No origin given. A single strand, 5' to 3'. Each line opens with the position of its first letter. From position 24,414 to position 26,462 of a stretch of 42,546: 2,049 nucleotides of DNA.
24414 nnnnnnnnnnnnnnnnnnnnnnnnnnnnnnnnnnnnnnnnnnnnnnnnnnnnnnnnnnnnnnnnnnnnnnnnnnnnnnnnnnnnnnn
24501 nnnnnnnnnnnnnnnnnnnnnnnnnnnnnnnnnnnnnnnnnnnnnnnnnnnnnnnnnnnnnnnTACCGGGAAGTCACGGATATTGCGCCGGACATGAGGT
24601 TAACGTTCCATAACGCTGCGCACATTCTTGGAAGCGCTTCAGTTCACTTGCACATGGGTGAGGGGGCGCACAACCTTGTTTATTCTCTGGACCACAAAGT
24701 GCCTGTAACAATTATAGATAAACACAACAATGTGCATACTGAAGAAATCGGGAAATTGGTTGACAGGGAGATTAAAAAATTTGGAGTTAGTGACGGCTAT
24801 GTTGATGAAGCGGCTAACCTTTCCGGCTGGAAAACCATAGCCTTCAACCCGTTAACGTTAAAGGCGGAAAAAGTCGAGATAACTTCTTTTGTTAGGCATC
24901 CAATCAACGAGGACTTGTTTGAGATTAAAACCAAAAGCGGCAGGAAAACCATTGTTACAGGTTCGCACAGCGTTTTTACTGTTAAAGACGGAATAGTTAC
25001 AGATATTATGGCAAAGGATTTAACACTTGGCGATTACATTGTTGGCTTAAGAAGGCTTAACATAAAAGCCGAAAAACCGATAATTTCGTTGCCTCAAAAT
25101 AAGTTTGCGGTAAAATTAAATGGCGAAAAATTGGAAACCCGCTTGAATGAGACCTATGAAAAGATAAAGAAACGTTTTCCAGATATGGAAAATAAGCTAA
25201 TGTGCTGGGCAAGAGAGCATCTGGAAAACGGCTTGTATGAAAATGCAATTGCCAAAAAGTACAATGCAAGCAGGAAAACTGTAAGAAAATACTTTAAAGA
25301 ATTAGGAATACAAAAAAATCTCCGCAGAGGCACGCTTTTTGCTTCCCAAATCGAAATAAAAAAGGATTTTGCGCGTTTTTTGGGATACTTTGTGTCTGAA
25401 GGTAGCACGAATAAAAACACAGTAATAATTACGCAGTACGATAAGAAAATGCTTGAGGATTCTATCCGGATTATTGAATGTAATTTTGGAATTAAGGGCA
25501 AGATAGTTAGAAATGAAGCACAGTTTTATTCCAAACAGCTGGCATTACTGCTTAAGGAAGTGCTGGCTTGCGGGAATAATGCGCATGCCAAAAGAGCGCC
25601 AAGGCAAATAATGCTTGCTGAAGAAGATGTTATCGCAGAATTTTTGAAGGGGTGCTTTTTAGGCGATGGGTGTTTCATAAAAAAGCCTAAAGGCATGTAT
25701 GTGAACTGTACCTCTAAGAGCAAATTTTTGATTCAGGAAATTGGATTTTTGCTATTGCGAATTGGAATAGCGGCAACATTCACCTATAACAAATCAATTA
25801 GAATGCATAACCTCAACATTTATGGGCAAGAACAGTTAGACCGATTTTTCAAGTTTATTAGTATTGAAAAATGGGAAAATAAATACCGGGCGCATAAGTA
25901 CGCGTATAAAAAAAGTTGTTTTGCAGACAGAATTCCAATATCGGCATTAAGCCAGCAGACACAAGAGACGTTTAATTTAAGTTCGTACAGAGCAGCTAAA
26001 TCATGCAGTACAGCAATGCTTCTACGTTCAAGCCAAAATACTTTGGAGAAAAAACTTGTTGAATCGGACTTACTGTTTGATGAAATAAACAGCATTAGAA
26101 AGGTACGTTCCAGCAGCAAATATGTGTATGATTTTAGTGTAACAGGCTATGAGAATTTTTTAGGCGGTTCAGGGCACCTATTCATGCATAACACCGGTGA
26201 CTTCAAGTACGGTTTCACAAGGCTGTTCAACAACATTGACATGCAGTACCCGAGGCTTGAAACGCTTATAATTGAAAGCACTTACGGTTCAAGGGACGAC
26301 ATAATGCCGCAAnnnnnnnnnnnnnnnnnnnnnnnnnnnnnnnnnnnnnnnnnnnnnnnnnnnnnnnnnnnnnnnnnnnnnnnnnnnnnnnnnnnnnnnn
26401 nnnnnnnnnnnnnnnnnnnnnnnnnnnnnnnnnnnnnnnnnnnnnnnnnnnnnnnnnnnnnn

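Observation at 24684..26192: Second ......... intein, in the aCPSF1 beta-CASP RNase, inserted one residue before the MBL motif-4 Asp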

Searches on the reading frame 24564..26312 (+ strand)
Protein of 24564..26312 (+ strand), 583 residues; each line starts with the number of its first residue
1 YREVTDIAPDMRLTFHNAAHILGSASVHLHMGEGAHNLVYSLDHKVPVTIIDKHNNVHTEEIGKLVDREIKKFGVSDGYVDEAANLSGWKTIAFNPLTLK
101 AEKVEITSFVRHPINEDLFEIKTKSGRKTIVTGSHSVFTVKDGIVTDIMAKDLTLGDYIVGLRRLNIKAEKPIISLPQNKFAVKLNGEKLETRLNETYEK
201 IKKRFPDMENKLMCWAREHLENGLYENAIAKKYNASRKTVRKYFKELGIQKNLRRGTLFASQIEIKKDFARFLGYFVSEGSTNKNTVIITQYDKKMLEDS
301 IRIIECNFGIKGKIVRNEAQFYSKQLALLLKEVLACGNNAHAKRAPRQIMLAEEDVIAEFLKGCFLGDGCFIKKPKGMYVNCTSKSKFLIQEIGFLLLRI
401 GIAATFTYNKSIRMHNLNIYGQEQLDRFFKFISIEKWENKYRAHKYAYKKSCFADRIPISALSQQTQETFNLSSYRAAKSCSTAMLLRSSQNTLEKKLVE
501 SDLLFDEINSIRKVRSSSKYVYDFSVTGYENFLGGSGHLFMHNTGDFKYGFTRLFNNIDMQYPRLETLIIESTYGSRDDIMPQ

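Call 4: search_protein_families(library=pfam, proteins=[window:24684-26192:+], max_evalue=1)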
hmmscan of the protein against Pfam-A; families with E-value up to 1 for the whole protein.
window:24684-26192:+ (503 aa): 7 families
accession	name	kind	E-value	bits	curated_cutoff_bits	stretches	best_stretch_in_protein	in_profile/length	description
PF14890.11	Intein_splicing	-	3.1e-22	79.5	35.8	1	46-503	18-155/155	Intein splicing domain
PF14528.11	LAGLIDADG_3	-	1.2e-20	73.9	22.5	2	315-392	1-81/82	LAGLIDADG-like domain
PF00392.27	GntR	-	0.081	13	27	0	185-209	26-50/64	Bacterial regulatory proteins, gntR family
PF13173.12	AAA_14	-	0.096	13.1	27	1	430-500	35-102/129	AAA domain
PF08279.18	HTH_11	-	0.15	12.4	25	1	187-207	19-39/55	HTH domain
PF02796.21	HTH_7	-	0.17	12.5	23.8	1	181-205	19-43/45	Helix-turn-helix domain of resolvase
PF13276.12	HTH_21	-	0.18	12.5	28.1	1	192-215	33-58/60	HTH-like domain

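Call 5: search_protein_families(library=ncbifam, proteins=[window:24684-26192:+], max_evalue=1)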
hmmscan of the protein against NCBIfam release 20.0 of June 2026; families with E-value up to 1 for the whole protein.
window:24684-26192:+ (503 aa): 13 families
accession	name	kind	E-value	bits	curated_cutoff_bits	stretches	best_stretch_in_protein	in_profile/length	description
NF011491.0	PRK14898.1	equivalog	7.3e-35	120.2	783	2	10-373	84-391/860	DNA-directed RNA polymerase subunit A''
NF045703.1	rSAM_Tes_intein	exception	1.6e-24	85.8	1700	1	35-369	190-515/1040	tetraether lipid synthase Tes, intein-containing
NF011287.0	PRK14698.1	equivalog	7.2e-18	64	1238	2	223-503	387-669/1017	V-type ATP synthase subunit A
NF005852.0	PRK07773.1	equivalog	8.3e-15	54.1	780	2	288-494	583-819/886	replicative DNA helicase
NF011303.0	PRK14715.1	equivalog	2.4e-12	44.8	1585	1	8-375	905-1271/1627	DNA-directed DNA polymerase II large subunit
NF011418.0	PRK14845.1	equivalog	1.8e-11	42.6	756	2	289-423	203-327/1049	translation initiation factor IF-2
TIGR01445.1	intein_Nterm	domain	1.1e-07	32.8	24.5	1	16-99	14-83/83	intein N-terminal splicing region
NF038098.1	GyrA_w_intein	exception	4.8e-05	21.4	1850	1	227-397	237-416/1232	intein-containing DNA gyrase subunit A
NF011302.0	PRK14714.1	equivalog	9.3e-05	20.1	1791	1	60-124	991-1055/1350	DNA-directed DNA polymerase II large subunit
NF007072.0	PRK09519.1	equivalog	0.0013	17.2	1024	1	214-367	348-513/790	intein-containing recombinase RecA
TIGR01443.1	intein_Cterm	domain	0.0036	17.5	15.6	1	480-503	1-23/24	intein C-terminal splicing region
NF033546.1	transpos_IS21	equivalog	0.0048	16.5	160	1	177-215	2-42/294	IS21 family transposase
TIGR02404.1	trehalos_R_Bsub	equivalog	0.01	15.5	211.95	1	186-251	27-99/233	trehalose operon repressor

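Call 10: find_homologous_proteins(query=window:24564-26312:+, max_evalue=0.00001)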
Query window:24564-26312:+ (583 aa): 447 proteins with E <= 0.00001 among 8000 candidates; the best 120 are listed.
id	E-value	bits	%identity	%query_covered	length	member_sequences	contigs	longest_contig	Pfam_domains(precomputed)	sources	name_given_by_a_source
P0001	1.4e-136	474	59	63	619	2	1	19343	PF14528.12,PF07521.18,PF10996.15,PF14890.12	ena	-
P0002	7.3e-115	403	39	91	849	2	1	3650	PF12706.14,PF16661.12,PF23023.2,PF14528.12,PF17214.10,PF00753.34,PF14890.12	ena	-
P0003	1.6e-103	365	40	92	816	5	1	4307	PF14528.12,PF07521.18,PF10996.15,PF14890.12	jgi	-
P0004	1.9e-70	256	65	32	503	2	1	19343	PF12706.14,PF16661.12,PF23023.2,PF17214.10,PF00753.34,PF14890.12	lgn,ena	-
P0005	6.8e-55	205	91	8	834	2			PF14528.12,PF07521.18,PF10996.15,PF14890.12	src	-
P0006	2.8e-45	173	82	8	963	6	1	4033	PF12706.14,PF16661.12,PF23023.2,PF14528.12,PF17214.10,PF10996.15,PF00753.34,PF14890.12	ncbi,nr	ncbi:beta-CASP ribonuclease aCPSF1, partial [Candidatus Micrarchaeota archaeon]|nr:beta-CASP ribonuc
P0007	1.8e-30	124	91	8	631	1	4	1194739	PF12706.14,PF16661.12,PF23023.2,PF17214.10,PF07521.18,PF10996.15,PF00753.34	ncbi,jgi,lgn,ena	-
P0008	5.3e-30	122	87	8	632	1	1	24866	PF12706.14,PF16661.12,PF23023.2,PF17214.10,PF07521.18,PF10996.15,PF00753.34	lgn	-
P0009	5.3e-30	122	91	8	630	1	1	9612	PF12706.14,PF16661.12,PF23023.2,PF17214.10,PF07521.18,PF10996.15,PF00753.34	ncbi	-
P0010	7.4e-30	122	91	8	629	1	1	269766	PF12706.14,PF16661.12,PF23023.2,PF17214.10,PF07521.18,PF10996.15,PF00753.34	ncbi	ncbi:MAG: beta-CASP ribonuclease aCPSF1 [Candidatus Diapherotrites archaeon]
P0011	7.7e-30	122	89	8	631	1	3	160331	PF12706.14,PF16661.12,PF23023.2,PF17214.10,PF07521.18,PF10996.15,PF00753.34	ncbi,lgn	-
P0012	1.2e-29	121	93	8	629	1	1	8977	PF12706.14,PF16661.12,PF23023.2,PF17214.10,PF07521.18,PF10996.15,PF00753.34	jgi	jgi:hypothetical protein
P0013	1.4e-29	121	89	8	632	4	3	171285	PF12706.14,PF16661.12,PF23023.2,PF17214.10,PF07521.18,PF10996.15,PF00753.34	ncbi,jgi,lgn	jgi:hypothetical protein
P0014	2.0e-29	121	93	8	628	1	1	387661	PF12706.14,PF16661.12,PF23023.2,PF17214.10,PF07521.18,PF10996.15,PF00753.34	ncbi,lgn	-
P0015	2.2e-29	120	87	8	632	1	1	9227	PF12706.14,PF16661.12,PF23023.2,PF17214.10,PF07521.18,PF10996.15,PF00753.34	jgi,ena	-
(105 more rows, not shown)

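Call 16: find_homologous_proteins(query=window:24684-26192:+, max_evalue=0.00001)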
Query window:24684-26192:+ (503 aa): 15 proteins with E <= 0.00001 among 8000 candidates.
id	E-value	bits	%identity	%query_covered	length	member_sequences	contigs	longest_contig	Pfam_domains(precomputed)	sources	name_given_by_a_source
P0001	3.9e-115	403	57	66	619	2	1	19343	PF14528.12,PF07521.18,PF10996.15,PF14890.12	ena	-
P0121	2.1e-107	378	40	100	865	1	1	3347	PF14528.12,PF07521.18,PF10996.15,PF14890.12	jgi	jgi:Cft2 family RNA processing exonuclease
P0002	2.6e-95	338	38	98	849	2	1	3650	PF12706.14,PF16661.12,PF23023.2,PF14528.12,PF17214.10,PF00753.34,PF14890.12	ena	-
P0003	8.0e-90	320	38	99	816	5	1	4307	PF14528.12,PF07521.18,PF10996.15,PF14890.12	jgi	-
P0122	4.0e-64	235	42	64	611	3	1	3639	PF14528.12,PF07521.18,PF10996.15,PF14890.12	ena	-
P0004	5.4e-45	172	59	29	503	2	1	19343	PF12706.14,PF16661.12,PF23023.2,PF17214.10,PF00753.34,PF14890.12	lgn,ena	-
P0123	1.5e-12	65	35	22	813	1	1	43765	PF04998.23,PF14528.12,PF14890.12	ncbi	-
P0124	1.3e-11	62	25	59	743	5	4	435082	PF06745.20,PF14520.13,PF21999.3,PF08423.18,PF14528.12,PF00154.28,PF00633.30,PF13481.13,PF14890.12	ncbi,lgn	ncbi:MAG: LAGLIDADG family homing endonuclease [Nitrososphaerota archaeon]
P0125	1.3e-11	62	24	58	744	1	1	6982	PF06745.20,PF14520.13,PF21999.3,PF08423.18,PF14528.12,PF00154.28,PF00633.30,PF13481.13,PF14890.12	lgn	-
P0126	2.1e-10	58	24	97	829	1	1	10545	PF00155.28,PF14528.12,PF01041.24,PF14890.12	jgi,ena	jgi:dTDP-4-amino-4,6-dideoxygalactose transaminase/intein/homing endonuclease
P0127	6.1e-10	56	24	90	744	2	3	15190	PF06745.20,PF14520.13,PF21999.3,PF08423.18,PF14528.12,PF00154.28,PF00633.30,PF13481.13,PF14890.12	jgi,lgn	jgi:RecA/RadA recombinase/intein/homing endonuclease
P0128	2.6e-9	54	25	90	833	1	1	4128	PF05204.20,PF21180.4,PF20768.3,PF14528.12,PF04406.20,PF14890.12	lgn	-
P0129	1.2e-7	49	30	22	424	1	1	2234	PF23989.1,PF14528.12,PF14890.12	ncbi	ncbi:MAG: LAGLIDADG family homing endonuclease [Candidatus Aenigmatarchaeota archaeon]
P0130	2.0e-6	45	26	30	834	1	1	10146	PF08423.18,PF14528.12,PF00154.28,PF14890.12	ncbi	-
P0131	3.4e-6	44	24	84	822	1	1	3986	PF02933.24,PF02359.25,PF14528.12,PF00004.36,PF14890.12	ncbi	-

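Call 30: find_encoding_contigs(protein=P0001, flank=6000, max_places=3)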
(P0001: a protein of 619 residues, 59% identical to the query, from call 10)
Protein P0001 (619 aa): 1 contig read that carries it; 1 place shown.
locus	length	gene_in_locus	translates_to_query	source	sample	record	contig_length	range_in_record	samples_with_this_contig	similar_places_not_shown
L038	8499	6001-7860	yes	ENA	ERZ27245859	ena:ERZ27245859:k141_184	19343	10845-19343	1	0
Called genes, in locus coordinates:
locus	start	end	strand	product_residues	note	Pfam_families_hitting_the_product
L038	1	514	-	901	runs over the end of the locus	PF00690:Cation_ATPase_N, PF00122:E1-E2_ATPase, PF13246:Cation_ATPase, PF00702:Hydrolase, PF00689:Cation_ATPase_C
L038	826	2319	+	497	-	PF01637:ATPase_2 (weak), PF13173:AAA_14, PF13635:DUF4143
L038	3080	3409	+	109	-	-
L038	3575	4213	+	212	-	PF00227:Proteasome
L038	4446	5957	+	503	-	PF17214:KH_TffA, PF00753:Lactamase_B, PF23023:Anti-Pycsar_Apyc1, PF12706:Lactamase_B_2 (weak), PF16661:Lactamase_B_6, PF14890:Intein_splicing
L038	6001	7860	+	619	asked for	PF14890:Intein_splicing (weak), PF14528:LAGLIDADG_3, PF10996:Beta-Casp, PF07521:RMMBL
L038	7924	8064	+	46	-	-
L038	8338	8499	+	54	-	?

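Call 49: predict_structure(alignment_id=A3)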
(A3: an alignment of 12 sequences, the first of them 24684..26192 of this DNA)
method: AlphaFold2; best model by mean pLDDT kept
length: 503 residues; sequences in the alignment: 12
mean_pLDDT: 89.9   pTM: 0.83
mean pLDDT of the five models: 89.9, 89.0, 88.8, 88.6, 88.4
residues with pLDDT >= 90: 339; 70-90: 137; 50-70: 18; < 50: 9
segments of 3 or more residues with pLDDT < 50: 143-147, 213-216
pLDDT, mean of each block of 10 residues (from residue 1): 96 94 97 90 95 94 96 95 97 94 89 95 94 77 51 86 91 88 77 89 86 56 92 97 89 95 91 94 89 87 95 97 96 89 96 97 95 95 93 93 80 88 88 86 82 84 95 96 93 95 90
secondary structure, 60 per line:
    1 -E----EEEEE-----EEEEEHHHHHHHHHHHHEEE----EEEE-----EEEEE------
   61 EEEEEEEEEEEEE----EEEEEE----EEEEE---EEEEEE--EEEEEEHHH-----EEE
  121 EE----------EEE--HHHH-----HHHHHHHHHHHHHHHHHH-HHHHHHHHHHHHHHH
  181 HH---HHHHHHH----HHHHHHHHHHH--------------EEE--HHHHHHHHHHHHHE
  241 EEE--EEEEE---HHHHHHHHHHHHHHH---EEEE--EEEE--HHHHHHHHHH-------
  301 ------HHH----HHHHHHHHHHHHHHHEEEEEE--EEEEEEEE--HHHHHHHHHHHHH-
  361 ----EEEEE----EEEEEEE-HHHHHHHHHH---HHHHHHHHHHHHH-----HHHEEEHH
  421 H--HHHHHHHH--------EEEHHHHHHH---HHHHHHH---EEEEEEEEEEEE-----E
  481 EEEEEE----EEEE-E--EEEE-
elements in order: E7-11 E17-21 H22-33 E34-36 E41-44 E50-54 E61-73 E78-83 E88-92 E96-101 E104-109 E118-122 E133-135 H138-141 H147-164 H166-182 H186-192 H197-207 E222-224 H227-239 E240-243 E246-250 H254-268 E272-275 E278-281 H284-293 H314-328 E329-334 E337-344 H347-359 E365-369 E374-380 H382-391 H395-407 E416-418 H424-431 E440-442 H443-449 H453-459 E463-474 E480-486 E491-494 E499-502

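Call 51: search_protein_representatives(protein=window:24684-26192:+)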
Query: 503 residues. Proteins with E-value up to 0.001 (for the whole library): 2944; up to 1e-10: 755; up to 1e-30: 30. The best 150 are listed.
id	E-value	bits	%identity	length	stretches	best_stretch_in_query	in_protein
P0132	1.7e-111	389.6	39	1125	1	1-503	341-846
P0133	4.3e-105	368.5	39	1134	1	1-503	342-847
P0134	3.1e-99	349.2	39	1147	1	1-503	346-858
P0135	6.1e-58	213.0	58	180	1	214-387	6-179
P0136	2.4e-57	211.0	28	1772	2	58-503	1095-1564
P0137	4.3e-56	206.9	31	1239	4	221-497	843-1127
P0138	4.1e-52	193.8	29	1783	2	58-503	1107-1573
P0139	5.7e-52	193.3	26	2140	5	18-401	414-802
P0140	6.6e-52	193.1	30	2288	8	53-400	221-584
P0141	3.7e-51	190.7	29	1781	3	58-503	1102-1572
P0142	1.9e-49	185.0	30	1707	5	20-394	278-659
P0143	3.9e-46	174.1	29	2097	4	63-501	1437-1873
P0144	5.5e-43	163.7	33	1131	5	19-394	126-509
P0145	4.7e-42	160.6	28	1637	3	36-401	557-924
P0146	6.3e-40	153.6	30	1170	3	45-503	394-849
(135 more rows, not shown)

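Call 52: search_protein_families(library=pfam, proteins=[P0136, P0137, P0139, P0140, P0144, P0146], max_evalue=1e-8)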
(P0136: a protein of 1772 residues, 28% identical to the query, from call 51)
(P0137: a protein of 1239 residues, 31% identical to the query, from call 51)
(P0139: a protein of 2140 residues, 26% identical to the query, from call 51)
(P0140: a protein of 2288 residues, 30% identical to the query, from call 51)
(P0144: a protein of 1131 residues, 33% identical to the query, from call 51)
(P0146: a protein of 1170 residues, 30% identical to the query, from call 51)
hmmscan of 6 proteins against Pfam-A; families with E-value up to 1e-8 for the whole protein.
P0136 (1772 aa): 2 families
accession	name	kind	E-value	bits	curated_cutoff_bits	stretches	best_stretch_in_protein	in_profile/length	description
PF14890.11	Intein_splicing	-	2.5e-45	154.5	35.8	2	504-998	10-155/155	Intein splicing domain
PF14528.11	LAGLIDADG_3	-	1.2e-33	115.6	22.5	1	1365-1447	3-82/82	LAGLIDADG-like domain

P0137 (1239 aa): 3 families
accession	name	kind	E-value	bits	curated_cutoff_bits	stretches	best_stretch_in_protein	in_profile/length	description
PF13597.11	NRDD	-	2.5e-41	142.4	26.2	2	1108-1239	234-363/562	Anaerobic ribonucleoside-triphosphate reductase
PF14890.11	Intein_splicing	-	4.5e-41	140.7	35.8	2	714-1131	5-154/155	Intein splicing domain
PF14528.11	LAGLIDADG_3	-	6.5e-32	110.1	22.5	1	384-466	5-82/82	LAGLIDADG-like domain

P0139 (2140 aa): 3 families
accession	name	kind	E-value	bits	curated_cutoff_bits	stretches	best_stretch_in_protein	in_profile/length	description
PF14890.11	Intein_splicing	-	2.3e-54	183.9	35.8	3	452-927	29-155/155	Intein splicing domain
PF14528.11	LAGLIDADG_3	-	5e-35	120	22.5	2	1218-1298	1-82/82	LAGLIDADG-like domain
PF00437.27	T2SSE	-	1.1e-24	87.2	24.9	0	1429-1485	181-233/370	Type II/IV secretion system protein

P0140 (2288 aa): 3 families
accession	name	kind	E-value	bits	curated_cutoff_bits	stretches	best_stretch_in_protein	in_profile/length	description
PF13597.11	NRDD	-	3.2e-140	468.9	26.2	5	2117-2286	417-562/562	Anaerobic ribonucleoside-triphosphate reductase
PF14890.11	Intein_splicing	-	1.4e-75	252.8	35.8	4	1289-1409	24-152/155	Intein splicing domain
PF14528.11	LAGLIDADG_3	-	6.8e-28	97.2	22.5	1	495-576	3-81/82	LAGLIDADG-like domain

P0144 (1131 aa): 4 families
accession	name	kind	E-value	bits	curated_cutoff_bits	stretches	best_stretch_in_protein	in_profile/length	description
PF14890.11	Intein_splicing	-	1e-37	129.7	35.8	2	118-583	3-155/155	Intein splicing domain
PF14528.11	LAGLIDADG_3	-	2.5e-32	111.4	22.5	2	887-964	3-80/82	LAGLIDADG-like domain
PF13597.11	NRDD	-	1.6e-26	93.6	26.2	1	54-123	1-71/562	Anaerobic ribonucleoside-triphosphate reductase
PF01079.26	Hint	-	3e-09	37.2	29.7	0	627-741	7-117/213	Hint module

P0146 (1170 aa): 3 families
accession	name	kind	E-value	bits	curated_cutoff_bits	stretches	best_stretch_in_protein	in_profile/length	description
PF14890.11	Intein_splicing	-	5.8e-42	143.6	35.8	2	870-1015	2-155/155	Intein splicing domain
PF00437.27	T2SSE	-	7.4e-26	91.1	24.9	1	156-366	15-222/370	Type II/IV secretion system protein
PF14528.11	LAGLIDADG_3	-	5.4e-19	68.7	22.5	1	666-737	3-82/82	LAGLIDADG-like domain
